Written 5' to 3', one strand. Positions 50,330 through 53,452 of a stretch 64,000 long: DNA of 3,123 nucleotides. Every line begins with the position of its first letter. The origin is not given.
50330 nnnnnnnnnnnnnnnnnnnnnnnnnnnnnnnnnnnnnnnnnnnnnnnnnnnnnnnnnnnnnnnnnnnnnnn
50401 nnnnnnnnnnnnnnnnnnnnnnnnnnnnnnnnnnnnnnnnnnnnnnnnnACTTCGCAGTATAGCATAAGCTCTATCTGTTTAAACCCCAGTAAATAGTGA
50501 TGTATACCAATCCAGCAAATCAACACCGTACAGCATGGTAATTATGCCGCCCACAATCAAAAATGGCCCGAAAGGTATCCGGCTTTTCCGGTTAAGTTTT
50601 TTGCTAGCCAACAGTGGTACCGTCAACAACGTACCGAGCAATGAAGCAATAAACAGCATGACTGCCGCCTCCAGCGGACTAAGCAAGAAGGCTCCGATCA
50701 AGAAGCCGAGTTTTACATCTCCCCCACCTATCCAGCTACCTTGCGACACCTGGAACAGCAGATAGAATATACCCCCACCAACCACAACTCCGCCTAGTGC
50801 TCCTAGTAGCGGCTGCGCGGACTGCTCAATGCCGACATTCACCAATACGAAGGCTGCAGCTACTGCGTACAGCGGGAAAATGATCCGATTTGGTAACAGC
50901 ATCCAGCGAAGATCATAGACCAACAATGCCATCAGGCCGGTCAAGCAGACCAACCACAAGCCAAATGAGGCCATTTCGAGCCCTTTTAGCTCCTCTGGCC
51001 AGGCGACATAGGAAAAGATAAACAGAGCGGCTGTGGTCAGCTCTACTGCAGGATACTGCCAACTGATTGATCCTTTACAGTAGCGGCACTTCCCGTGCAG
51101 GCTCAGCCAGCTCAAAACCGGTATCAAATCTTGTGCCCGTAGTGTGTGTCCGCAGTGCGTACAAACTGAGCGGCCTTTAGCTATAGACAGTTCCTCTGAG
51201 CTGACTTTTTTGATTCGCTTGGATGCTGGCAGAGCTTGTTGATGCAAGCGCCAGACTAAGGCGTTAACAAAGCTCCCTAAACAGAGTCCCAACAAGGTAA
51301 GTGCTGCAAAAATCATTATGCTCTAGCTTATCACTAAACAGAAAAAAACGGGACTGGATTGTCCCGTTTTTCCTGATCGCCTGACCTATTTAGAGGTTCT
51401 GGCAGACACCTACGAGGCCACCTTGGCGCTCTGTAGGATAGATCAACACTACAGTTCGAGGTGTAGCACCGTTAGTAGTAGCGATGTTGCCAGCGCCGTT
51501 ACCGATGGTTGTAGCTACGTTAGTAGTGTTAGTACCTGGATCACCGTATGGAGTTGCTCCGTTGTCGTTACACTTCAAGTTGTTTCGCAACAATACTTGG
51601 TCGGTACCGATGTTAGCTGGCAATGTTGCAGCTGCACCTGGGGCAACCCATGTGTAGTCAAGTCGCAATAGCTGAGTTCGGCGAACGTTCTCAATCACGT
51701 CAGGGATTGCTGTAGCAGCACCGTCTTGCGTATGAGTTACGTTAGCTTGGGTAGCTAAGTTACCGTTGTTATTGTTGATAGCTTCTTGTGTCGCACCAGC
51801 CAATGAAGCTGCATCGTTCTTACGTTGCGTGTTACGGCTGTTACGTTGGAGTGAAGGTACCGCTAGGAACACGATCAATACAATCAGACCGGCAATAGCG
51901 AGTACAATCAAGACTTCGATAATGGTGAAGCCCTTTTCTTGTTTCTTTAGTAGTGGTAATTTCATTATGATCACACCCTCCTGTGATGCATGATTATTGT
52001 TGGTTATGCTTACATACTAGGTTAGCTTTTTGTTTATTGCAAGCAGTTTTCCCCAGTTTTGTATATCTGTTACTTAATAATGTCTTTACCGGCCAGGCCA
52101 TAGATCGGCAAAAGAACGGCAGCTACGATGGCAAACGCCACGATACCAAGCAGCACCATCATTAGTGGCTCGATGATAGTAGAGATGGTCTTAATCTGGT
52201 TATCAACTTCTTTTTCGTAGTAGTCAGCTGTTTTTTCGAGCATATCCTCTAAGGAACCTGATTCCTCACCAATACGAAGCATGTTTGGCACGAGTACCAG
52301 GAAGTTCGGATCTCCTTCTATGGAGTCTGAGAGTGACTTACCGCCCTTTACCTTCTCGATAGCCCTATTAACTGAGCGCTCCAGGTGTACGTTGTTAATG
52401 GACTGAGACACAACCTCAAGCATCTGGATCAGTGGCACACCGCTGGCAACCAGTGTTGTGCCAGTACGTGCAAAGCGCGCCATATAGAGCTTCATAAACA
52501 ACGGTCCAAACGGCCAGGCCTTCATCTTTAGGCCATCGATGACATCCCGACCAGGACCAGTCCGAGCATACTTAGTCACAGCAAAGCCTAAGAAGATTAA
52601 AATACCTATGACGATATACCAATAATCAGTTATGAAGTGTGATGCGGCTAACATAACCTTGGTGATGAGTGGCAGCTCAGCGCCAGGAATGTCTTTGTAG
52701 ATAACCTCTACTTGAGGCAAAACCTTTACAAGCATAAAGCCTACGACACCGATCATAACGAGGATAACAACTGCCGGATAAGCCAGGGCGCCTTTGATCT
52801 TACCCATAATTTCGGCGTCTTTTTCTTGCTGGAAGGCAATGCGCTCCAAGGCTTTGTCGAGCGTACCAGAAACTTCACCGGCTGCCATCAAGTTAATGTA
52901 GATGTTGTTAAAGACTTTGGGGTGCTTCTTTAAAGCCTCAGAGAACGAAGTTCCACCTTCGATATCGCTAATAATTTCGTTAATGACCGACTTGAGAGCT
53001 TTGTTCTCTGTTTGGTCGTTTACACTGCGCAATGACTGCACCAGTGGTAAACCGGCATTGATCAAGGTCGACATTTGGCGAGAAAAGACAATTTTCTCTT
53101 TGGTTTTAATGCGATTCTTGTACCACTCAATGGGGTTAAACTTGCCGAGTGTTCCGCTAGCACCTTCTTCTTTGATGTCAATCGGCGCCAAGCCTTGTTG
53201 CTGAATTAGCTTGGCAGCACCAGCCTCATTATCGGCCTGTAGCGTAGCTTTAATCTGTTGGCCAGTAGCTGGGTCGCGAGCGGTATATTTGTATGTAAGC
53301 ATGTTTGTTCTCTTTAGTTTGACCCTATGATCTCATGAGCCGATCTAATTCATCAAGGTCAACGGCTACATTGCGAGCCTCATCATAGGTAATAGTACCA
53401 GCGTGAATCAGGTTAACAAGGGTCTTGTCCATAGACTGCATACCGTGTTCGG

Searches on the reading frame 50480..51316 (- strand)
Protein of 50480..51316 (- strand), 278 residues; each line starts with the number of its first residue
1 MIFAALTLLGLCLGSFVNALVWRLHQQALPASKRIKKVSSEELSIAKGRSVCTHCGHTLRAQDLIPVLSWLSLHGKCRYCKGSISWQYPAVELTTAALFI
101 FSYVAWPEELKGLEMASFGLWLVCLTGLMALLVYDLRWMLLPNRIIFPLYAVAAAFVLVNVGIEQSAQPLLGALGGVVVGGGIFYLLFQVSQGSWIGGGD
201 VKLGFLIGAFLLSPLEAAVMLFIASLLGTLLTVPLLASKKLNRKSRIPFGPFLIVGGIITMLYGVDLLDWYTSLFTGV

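Call 12: search_protein_families(library=pfam, proteins=[window:50480-51316:-], max_evalue=0.01)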
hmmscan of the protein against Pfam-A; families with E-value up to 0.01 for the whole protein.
window:50480-51316:- (278 aa): 2 families
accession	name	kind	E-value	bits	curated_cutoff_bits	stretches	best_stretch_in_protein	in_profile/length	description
PF06750.18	A24_N_bact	-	2.3e-29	101.7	23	1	8-105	1-83/84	Bacterial Peptidase A24 N-terminal domain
PF01478.23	Peptidase_A24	-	9.6e-13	48.9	26.5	1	122-232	1-103/104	Type IV leader peptidase family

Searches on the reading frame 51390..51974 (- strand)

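Call 12: search_protein_families(library=pfam, proteins=[window:51390-51974:-], max_evalue=0.01)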
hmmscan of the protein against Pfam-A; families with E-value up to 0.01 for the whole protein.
window:51390-51974:- (194 aa): 1 family
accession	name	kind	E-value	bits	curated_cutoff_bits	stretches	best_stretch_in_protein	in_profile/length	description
PF07963.17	N_methyl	-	1.8e-07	30.9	21.2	1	11-36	2-27/27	Prokaryotic N-terminal methylation motif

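Call 101: search_protein_families(library=ncbifam, proteins=[window:51390-51974:-], max_evalue=0.1)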
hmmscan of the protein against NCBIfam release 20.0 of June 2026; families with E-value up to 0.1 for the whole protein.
window:51390-51974:- (194 aa): 18 families
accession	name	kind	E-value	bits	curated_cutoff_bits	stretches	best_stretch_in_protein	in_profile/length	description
TIGR01708.2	typeII_sec_gspH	equivalog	3.7e-07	30.3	80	1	13-69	1-58/169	type II secretion system minor pseudopilin GspH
NF041013.1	T4P_ComGE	equivalog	9.5e-07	28.8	49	1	11-79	1-67/83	competence type IV pilus minor pilin ComGE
NF040999.1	pilin_ComGC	equivalog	1.8e-06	28.1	75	1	13-57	1-42/84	competence type IV pilus major pilin ComGC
NF007848.0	PRK10557.1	equivalog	3.3e-06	26.5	120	1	9-53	6-50/192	prepilin peptidase-dependent protein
TIGR02532.1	IV_pilin_GFxxxE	domain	6.6e-06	25.8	16.3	1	14-35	2-23/24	prepilin-type N-terminal cleavage/methylation domain-containing protein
NF040982.1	ComGD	equivalog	2.8e-05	24.6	70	1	13-50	1-38/139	competence type IV pilus minor pilin ComGD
NF041002.1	pilin_ComGF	equivalog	6.5e-05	23.2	80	1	13-84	1-73/139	competence type IV pilus minor pilin ComGF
TIGR01710.1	typeII_sec_gspG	equivalog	8.6e-05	22.6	88.85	1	14-63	1-50/134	type II secretion system major pseudopilin GspG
TIGR02596.1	TIGR02596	subfamily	0.00017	21.8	70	1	16-69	1-55/196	Verru_Chthon cassette protein D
NF041775.1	typeIV_PilA_Myxo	equivalog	0.0019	18.2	400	1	9-61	6-58/214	type IV pilin protein PilA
TIGR01707.1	gspI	equivalog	0.0033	17.9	44.35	1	15-51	1-36/101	type II secretion system minor pseudopilin GspI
NF007862.0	PRK10574.1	equivalog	0.015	15.4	138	1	11-45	2-33/145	prepilin peptidase-dependent pilin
NF007800.0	PRK10506.1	equivalog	0.015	15.1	158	1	11-71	6-66/163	prepilin peptidase-dependent protein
NF038304.1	EPS_HpsC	equivalog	0.024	14.2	200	1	9-48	16-56/318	hormogonium polysaccharide secretion pseudopilin HpsC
TIGR02523.1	type_IV_pilV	equivalog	0.032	14.7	52.2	0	14-84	2-72/139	type IV pilus modification protein PilV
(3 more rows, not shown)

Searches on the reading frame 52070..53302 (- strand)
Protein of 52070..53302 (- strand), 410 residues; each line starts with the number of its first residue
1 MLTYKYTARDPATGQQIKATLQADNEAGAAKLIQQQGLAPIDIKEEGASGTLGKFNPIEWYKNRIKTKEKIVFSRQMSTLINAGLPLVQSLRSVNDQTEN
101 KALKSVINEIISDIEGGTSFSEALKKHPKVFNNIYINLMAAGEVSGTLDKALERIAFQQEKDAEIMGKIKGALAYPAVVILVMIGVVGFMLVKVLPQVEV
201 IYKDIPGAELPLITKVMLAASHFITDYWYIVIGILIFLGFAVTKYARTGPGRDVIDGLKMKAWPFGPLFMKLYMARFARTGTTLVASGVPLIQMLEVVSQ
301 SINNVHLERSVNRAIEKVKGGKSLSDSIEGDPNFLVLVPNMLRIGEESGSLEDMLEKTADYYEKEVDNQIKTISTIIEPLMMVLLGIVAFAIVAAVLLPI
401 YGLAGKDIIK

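Call 12: search_protein_families(library=pfam, proteins=[window:52070-53302:-], max_evalue=0.01)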
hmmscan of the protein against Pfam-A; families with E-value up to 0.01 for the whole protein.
window:52070-53302:- (410 aa): 1 family
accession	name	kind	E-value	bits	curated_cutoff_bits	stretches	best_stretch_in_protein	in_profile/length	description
PF00482.28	T2SSF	-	2.7e-63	212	25.2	2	73-196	1-125/125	Type II secretion system (T2SS), protein F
